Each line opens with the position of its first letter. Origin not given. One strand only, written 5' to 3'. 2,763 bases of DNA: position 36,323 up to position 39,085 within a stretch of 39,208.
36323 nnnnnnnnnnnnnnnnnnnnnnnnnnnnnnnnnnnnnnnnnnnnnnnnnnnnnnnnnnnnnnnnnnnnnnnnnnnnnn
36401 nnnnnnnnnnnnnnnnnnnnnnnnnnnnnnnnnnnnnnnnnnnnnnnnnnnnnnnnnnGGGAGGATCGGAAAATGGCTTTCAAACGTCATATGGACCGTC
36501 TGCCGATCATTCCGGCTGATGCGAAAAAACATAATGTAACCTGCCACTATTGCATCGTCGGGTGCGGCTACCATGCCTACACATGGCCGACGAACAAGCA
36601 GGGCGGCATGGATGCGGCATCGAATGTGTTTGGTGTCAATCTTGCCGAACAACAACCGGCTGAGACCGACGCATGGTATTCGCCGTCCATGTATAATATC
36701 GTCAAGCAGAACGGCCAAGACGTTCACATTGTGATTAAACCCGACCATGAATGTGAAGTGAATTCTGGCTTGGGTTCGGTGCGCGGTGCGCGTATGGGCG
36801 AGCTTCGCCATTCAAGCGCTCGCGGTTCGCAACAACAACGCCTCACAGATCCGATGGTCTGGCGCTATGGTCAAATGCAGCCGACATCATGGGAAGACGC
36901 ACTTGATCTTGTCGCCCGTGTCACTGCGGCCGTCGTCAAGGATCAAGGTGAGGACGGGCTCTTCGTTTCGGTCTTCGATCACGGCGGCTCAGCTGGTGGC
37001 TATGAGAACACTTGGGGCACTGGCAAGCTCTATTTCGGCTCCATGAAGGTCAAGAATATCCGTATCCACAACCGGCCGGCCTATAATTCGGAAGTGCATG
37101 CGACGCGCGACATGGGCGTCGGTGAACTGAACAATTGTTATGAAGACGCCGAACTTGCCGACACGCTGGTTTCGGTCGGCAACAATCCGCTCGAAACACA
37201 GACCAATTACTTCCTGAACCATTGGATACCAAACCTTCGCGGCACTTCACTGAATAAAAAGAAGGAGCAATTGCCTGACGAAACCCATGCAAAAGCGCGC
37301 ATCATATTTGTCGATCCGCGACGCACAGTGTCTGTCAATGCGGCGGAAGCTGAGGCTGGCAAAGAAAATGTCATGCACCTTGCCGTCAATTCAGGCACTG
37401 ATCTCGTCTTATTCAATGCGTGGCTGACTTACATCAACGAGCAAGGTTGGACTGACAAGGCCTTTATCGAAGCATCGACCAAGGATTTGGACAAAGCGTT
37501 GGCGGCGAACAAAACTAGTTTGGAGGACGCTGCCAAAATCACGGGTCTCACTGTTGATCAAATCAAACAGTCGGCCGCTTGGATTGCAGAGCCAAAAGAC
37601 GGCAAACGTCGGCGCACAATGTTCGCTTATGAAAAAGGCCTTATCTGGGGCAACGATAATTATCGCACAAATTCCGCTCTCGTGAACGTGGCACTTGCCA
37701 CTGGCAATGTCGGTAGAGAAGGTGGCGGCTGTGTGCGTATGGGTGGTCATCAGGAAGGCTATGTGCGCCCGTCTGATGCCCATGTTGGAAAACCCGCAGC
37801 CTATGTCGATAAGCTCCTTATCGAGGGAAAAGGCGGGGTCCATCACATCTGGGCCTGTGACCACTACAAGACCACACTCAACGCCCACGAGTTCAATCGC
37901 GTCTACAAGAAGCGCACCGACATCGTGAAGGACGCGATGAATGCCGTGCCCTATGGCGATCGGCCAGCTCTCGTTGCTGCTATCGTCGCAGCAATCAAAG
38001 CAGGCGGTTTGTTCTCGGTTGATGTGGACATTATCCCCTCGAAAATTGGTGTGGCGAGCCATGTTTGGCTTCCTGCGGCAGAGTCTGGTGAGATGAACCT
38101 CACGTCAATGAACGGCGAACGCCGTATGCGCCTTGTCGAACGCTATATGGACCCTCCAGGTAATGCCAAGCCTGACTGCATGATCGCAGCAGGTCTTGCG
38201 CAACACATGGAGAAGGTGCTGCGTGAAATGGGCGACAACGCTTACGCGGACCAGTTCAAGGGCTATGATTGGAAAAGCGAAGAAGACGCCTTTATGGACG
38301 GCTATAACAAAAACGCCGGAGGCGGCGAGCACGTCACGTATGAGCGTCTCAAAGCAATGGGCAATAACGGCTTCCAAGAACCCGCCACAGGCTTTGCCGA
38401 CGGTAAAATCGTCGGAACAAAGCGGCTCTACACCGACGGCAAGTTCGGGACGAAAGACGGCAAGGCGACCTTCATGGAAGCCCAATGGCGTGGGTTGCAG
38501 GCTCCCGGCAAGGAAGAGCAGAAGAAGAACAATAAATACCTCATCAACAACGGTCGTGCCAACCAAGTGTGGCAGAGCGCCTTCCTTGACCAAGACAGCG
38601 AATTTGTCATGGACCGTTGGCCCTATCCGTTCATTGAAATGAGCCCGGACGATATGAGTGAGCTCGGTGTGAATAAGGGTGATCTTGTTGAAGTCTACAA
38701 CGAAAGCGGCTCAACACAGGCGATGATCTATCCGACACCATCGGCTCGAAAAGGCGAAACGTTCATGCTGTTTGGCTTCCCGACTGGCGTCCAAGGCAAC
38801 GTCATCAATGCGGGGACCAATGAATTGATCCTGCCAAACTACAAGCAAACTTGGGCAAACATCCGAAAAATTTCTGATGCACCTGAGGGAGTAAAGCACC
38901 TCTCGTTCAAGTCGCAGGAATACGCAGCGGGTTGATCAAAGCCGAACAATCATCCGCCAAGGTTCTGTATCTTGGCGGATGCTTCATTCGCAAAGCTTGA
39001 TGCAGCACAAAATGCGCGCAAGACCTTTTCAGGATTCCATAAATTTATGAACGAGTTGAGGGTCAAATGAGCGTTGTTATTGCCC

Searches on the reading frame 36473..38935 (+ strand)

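Call 7: search_protein_families(library=pfam, proteins=[window:36473-38935:+], max_evalue=0.001)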
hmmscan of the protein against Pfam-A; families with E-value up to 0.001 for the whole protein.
window:36473-38935:+ (820 aa): 3 families
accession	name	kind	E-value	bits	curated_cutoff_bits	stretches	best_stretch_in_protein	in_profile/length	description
PF18465.7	Rieske_3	-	2.2e-41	140.4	25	1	24-117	1-94/96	Rieske 3Fe-4S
PF00384.28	Molybdopterin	-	7.9e-26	91.3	24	1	123-576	1-351/353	Molybdopterin oxidoreductase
PF01568.27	Molydop_binding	-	1.9e-14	54.1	26.8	1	691-782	3-93/110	Molydopterin dinucleotide binding domain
